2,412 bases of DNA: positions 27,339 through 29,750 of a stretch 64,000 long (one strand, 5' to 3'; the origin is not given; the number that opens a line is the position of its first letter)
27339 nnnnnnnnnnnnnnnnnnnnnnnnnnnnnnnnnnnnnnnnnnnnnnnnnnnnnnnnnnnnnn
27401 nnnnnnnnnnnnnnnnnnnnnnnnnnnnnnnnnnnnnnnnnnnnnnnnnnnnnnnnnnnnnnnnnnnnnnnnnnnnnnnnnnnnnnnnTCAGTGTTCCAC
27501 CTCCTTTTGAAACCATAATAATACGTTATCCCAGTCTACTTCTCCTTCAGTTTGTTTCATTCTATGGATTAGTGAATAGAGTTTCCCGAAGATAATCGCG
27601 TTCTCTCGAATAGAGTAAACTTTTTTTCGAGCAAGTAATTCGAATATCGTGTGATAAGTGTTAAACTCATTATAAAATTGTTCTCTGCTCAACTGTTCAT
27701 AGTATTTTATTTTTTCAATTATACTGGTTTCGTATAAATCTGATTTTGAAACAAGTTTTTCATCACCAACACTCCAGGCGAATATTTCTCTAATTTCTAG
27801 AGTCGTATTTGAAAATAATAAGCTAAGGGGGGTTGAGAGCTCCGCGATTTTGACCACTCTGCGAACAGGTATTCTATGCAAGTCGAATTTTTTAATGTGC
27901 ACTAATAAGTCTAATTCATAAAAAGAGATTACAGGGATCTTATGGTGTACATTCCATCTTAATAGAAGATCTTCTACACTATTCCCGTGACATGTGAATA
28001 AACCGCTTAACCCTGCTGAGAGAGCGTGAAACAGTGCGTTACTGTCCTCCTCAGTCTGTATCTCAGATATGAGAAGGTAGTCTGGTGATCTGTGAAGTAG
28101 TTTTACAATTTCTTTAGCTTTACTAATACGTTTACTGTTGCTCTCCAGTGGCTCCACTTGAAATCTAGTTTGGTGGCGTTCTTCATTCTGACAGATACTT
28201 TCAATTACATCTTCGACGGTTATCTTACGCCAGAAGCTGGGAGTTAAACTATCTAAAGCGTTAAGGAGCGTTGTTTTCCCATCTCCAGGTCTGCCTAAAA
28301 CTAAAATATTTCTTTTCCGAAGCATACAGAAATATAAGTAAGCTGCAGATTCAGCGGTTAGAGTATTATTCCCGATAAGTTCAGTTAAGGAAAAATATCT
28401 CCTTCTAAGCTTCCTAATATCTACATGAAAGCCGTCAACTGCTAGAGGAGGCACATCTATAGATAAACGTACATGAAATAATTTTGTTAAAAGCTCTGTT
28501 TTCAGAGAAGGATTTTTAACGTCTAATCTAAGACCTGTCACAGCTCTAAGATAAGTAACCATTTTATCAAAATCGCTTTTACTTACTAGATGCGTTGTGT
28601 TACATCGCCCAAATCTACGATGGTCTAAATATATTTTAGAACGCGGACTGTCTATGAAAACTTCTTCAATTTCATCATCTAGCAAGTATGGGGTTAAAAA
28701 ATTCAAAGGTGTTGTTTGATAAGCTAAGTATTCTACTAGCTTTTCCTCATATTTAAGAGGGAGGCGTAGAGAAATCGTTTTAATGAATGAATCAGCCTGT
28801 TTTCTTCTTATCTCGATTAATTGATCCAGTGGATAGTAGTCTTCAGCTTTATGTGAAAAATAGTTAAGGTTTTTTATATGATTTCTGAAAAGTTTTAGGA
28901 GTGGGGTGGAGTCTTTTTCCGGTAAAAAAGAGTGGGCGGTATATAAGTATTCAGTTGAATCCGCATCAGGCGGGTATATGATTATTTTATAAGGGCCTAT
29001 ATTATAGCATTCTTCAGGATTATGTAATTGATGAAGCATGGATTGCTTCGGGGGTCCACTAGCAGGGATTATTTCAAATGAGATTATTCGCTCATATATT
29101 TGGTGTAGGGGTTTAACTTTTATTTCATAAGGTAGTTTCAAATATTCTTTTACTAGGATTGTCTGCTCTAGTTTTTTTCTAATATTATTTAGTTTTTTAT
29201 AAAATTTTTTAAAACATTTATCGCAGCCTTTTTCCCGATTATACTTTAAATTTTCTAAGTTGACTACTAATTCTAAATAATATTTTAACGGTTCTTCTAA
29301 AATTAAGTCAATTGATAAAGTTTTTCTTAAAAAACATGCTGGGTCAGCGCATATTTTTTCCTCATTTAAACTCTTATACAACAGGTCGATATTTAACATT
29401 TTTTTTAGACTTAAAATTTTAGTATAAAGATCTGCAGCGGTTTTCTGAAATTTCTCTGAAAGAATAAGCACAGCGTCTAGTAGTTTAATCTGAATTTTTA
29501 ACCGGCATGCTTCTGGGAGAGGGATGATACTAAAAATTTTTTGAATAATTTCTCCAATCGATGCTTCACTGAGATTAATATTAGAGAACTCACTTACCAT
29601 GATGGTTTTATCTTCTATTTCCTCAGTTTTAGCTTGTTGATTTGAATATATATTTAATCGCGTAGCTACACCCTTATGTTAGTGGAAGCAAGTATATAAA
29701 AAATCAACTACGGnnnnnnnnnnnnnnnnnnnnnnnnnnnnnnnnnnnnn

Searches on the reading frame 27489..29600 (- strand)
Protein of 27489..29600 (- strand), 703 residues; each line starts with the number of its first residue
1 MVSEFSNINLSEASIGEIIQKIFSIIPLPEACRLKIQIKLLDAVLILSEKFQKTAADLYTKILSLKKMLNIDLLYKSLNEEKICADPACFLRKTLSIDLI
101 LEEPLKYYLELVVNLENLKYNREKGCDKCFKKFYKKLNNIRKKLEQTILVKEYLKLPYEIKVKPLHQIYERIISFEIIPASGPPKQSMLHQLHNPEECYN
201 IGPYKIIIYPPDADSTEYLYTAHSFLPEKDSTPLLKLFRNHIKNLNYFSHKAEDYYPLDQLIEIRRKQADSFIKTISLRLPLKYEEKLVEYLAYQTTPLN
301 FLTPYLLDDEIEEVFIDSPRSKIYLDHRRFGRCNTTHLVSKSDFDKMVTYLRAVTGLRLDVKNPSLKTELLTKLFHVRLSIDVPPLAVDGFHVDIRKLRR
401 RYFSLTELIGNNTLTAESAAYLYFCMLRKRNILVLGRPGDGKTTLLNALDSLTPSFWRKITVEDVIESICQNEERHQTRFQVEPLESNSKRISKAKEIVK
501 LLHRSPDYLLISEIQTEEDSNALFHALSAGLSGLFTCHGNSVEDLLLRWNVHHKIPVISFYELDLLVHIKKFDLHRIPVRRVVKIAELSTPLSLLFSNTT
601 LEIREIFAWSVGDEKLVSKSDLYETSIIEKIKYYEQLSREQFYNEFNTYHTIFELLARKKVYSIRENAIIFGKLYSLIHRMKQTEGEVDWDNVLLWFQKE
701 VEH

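Call 40: search_protein_families(library=pfam, proteins=[window:27489-29600:-], max_evalue=0.001)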
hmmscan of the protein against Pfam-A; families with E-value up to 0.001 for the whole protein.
window:27489-29600:- (703 aa): 2 families
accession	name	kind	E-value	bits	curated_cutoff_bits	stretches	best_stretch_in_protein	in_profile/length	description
PF00437.27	T2SSE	-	4.3e-17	62.3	24.9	1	370-548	87-254/370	Type II/IV secretion system protein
PF01078.27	Mg_chelatase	-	0.00075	19.4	20.3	0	429-495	22-88/207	Magnesium chelatase, subunit ChlI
